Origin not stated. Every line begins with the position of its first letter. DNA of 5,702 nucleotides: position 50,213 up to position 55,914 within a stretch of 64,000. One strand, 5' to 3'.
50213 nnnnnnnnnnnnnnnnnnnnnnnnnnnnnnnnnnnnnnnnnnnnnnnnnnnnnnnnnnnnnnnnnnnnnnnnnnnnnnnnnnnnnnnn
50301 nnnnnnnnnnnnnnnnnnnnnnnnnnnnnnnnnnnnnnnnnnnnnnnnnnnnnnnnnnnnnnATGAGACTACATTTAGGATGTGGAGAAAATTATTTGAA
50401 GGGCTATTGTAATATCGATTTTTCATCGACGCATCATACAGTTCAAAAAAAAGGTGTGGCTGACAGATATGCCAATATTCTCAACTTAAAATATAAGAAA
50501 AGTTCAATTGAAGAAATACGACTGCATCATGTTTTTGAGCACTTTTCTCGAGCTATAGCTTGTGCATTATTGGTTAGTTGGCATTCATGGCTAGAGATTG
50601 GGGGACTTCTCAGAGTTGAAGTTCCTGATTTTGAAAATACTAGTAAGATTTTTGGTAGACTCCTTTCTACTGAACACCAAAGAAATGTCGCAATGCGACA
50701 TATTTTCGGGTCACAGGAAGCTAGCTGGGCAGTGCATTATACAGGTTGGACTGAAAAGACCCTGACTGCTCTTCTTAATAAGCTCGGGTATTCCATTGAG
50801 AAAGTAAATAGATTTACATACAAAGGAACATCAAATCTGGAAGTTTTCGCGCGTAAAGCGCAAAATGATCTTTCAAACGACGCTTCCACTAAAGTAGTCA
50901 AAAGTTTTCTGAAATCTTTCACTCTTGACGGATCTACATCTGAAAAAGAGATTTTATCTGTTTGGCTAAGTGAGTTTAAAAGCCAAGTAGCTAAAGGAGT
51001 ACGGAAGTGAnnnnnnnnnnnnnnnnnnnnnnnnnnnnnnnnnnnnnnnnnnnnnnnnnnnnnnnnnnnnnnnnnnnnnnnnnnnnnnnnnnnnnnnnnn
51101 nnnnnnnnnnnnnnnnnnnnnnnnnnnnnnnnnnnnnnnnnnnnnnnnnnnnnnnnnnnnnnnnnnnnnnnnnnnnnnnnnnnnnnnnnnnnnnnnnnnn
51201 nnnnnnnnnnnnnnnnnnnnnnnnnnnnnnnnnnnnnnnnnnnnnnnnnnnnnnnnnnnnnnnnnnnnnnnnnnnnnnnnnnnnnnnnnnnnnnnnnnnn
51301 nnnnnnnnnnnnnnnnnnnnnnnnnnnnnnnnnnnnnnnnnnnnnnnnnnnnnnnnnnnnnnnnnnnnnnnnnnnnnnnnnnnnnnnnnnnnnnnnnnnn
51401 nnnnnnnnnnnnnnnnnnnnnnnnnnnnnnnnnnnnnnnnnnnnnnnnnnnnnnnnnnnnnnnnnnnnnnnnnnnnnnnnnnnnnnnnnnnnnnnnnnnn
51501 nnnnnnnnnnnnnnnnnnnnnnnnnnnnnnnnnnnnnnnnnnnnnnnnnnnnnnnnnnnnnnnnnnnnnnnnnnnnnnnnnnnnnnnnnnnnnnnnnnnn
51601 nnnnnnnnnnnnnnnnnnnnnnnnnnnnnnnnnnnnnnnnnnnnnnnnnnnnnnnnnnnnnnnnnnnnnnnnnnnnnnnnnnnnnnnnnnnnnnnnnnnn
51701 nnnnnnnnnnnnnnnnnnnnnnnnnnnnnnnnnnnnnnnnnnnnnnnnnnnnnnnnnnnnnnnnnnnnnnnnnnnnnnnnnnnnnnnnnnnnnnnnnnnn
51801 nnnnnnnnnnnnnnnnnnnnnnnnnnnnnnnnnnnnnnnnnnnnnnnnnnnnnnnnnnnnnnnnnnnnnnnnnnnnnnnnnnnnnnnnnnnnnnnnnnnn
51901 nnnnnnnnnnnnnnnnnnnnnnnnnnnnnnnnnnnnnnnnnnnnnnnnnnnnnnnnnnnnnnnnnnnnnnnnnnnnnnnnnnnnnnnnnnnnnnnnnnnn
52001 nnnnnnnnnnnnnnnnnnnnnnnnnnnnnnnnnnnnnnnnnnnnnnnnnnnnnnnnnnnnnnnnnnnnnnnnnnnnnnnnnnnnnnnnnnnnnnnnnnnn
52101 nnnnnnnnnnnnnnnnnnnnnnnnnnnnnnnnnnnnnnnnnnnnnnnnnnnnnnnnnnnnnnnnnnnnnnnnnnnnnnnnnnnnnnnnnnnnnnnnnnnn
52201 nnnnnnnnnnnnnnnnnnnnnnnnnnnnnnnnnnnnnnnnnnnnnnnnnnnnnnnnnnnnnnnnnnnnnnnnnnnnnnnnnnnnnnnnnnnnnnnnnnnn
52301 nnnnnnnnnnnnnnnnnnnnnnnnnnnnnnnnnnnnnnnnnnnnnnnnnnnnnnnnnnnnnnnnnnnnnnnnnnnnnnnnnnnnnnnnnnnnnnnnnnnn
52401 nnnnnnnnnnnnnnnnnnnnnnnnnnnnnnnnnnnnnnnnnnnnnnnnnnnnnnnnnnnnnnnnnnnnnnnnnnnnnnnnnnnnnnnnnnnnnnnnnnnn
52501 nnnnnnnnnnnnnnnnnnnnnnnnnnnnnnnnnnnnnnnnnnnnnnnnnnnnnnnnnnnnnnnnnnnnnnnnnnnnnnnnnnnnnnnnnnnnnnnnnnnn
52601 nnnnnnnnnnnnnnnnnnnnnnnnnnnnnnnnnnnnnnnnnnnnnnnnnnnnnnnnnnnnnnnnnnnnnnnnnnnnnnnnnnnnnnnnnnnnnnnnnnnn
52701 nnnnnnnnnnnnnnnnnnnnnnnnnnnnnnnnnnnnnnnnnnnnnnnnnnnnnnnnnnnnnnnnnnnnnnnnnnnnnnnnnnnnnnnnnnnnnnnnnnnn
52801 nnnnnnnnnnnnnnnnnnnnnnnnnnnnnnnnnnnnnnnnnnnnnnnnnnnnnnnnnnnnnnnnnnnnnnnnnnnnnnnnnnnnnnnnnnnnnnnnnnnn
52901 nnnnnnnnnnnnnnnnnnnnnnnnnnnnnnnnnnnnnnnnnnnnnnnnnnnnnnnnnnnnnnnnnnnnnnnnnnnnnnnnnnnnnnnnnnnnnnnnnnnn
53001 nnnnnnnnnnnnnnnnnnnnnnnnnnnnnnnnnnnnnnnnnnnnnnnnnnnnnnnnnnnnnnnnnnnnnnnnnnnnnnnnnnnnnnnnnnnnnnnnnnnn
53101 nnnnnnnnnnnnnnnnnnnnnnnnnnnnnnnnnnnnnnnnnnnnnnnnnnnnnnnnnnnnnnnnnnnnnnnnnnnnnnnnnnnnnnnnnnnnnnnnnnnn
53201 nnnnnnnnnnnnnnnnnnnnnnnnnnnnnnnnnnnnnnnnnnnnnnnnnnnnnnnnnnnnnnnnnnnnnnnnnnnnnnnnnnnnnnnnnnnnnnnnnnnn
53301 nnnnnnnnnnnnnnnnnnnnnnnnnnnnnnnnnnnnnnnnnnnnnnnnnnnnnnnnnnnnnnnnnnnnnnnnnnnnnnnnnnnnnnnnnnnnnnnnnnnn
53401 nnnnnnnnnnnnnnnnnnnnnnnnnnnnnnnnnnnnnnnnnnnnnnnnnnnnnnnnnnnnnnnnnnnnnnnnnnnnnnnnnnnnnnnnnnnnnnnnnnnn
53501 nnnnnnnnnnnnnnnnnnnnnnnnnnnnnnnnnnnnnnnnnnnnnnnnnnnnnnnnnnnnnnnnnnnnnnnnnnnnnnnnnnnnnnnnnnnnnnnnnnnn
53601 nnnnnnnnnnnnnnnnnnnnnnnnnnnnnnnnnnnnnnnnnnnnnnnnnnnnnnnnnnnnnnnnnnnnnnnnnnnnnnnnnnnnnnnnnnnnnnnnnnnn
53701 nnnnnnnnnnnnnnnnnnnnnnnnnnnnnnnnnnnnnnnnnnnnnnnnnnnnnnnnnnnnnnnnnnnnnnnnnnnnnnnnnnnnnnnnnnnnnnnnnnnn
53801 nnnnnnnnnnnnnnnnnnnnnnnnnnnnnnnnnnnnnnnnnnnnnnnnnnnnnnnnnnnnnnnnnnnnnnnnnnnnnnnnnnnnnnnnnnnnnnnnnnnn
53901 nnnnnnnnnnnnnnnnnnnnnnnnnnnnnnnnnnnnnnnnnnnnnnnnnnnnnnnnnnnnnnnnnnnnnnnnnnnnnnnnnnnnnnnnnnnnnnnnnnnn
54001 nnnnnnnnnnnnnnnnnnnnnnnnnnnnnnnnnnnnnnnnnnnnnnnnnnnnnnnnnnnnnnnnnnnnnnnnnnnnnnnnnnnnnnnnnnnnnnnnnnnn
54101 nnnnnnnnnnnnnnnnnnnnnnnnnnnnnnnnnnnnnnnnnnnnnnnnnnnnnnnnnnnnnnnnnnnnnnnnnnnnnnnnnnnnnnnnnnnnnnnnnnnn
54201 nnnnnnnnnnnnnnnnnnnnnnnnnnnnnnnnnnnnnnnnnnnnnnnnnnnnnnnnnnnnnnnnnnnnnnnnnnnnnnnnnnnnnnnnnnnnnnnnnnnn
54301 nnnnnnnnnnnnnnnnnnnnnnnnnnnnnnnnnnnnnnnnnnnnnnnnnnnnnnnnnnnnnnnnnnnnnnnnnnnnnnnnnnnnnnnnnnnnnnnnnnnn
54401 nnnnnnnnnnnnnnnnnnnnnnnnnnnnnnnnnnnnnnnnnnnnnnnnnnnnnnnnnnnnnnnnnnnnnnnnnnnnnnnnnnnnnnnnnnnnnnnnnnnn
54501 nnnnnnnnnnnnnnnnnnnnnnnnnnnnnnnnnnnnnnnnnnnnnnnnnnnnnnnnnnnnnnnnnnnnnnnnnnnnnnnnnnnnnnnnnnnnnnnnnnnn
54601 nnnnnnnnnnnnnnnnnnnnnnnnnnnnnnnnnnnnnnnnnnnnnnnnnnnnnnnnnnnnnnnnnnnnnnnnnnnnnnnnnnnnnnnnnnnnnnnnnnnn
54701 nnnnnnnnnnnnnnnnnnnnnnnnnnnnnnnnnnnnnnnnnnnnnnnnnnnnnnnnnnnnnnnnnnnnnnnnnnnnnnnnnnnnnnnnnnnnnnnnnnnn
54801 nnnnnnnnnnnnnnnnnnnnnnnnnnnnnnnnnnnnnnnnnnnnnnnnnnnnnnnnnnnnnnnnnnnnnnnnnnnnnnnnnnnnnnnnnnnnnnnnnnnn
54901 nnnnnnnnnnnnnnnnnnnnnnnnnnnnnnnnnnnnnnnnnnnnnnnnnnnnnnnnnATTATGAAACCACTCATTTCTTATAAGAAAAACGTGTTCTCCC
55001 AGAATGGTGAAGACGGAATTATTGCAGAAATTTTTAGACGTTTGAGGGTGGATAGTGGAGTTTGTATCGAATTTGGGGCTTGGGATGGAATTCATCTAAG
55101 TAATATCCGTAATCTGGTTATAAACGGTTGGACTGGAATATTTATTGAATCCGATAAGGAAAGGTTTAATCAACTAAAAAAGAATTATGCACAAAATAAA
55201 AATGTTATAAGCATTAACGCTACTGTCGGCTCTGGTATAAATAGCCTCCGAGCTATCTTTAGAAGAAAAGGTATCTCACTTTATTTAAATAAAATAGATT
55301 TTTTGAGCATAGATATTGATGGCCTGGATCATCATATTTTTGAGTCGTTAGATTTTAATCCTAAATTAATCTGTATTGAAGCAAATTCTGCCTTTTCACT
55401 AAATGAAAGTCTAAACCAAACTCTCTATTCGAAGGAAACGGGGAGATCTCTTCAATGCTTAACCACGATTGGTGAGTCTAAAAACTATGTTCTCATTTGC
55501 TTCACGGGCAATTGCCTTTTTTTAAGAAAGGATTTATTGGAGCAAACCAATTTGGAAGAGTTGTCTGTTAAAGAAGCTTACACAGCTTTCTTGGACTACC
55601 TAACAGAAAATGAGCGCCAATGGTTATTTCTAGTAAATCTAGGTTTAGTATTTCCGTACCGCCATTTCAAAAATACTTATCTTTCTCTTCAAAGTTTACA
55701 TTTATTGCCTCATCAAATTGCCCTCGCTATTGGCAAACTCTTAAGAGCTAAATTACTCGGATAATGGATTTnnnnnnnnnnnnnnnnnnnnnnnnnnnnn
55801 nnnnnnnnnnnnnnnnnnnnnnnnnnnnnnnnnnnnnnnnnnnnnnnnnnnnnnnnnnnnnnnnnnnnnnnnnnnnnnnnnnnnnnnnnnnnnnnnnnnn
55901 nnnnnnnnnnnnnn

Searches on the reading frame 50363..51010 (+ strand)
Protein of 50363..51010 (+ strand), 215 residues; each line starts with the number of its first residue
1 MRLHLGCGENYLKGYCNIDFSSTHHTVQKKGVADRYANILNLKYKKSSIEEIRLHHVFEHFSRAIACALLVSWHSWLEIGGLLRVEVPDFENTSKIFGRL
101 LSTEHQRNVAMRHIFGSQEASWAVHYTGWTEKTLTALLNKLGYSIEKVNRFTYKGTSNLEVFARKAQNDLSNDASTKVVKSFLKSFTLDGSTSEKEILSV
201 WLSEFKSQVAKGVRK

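Call 3: search_protein_families(library=pfam, proteins=[window:50363-51010:+], max_evalue=0.01)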
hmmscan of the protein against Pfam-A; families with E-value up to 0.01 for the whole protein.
window:50363-51010:+ (215 aa): 0 families

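Call 17: search_protein_families(library=ncbifam, proteins=[window:50363-51010:+], max_evalue=0.01)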
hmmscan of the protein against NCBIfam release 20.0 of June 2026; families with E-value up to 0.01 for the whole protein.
window:50363-51010:+ (215 aa): 0 families

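Call 50: search_solved_structures(query=window:50363-51007:+, max_evalue=1)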
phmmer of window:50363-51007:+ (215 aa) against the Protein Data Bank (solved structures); distinct sequences matched with E-value up to 1: 0.

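Call 73: search_protein_families(library=pfam, proteins=[window:50363-51007:+], max_evalue=1)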
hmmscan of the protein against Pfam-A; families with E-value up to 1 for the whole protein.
window:50363-51007:+ (215 aa): 1 family
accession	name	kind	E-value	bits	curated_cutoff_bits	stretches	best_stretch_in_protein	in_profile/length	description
PF07852.16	DUF1642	-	0.1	13.5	27.8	1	119-198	43-124/138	Protein of unknown function (DUF1642)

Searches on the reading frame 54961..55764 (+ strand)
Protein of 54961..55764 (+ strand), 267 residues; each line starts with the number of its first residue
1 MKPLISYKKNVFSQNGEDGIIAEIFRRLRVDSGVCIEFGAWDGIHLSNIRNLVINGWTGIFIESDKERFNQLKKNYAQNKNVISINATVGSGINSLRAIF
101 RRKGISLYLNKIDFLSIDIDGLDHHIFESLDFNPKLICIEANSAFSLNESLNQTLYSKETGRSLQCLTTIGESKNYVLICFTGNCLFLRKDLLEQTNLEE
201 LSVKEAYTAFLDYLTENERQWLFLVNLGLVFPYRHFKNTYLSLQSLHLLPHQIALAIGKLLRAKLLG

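Call 5: search_protein_families(library=pfam, proteins=[window:54961-55764:+], max_evalue=0.001)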
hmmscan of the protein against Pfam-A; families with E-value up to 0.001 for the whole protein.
window:54961-55764:+ (267 aa): 1 family
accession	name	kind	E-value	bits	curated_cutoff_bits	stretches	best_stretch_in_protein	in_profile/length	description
PF05050.19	Methyltransf_21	-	0.00012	22.7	22.7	0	109-144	111-151/173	Methyltransferase FkbM domain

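Call 17: search_protein_families(library=ncbifam, proteins=[window:54961-55764:+], max_evalue=0.01)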
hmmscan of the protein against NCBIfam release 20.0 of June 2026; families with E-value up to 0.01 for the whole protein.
window:54961-55764:+ (267 aa): 1 family
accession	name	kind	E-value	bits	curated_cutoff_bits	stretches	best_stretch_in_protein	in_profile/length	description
TIGR01444.1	fkbM_fam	subfamily_domain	0.00021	21.7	37.7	0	34-91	1-59/143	FkbM family methyltransferase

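Call 73: search_protein_families(library=pfam, proteins=[window:54961-55761:+], max_evalue=1)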
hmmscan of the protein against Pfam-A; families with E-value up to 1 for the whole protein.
window:54961-55761:+ (267 aa): 1 family
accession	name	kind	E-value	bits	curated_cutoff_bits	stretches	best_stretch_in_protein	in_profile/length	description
PF05050.19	Methyltransf_21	-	0.00012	22.7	22.7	1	109-144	111-151/173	Methyltransferase FkbM domain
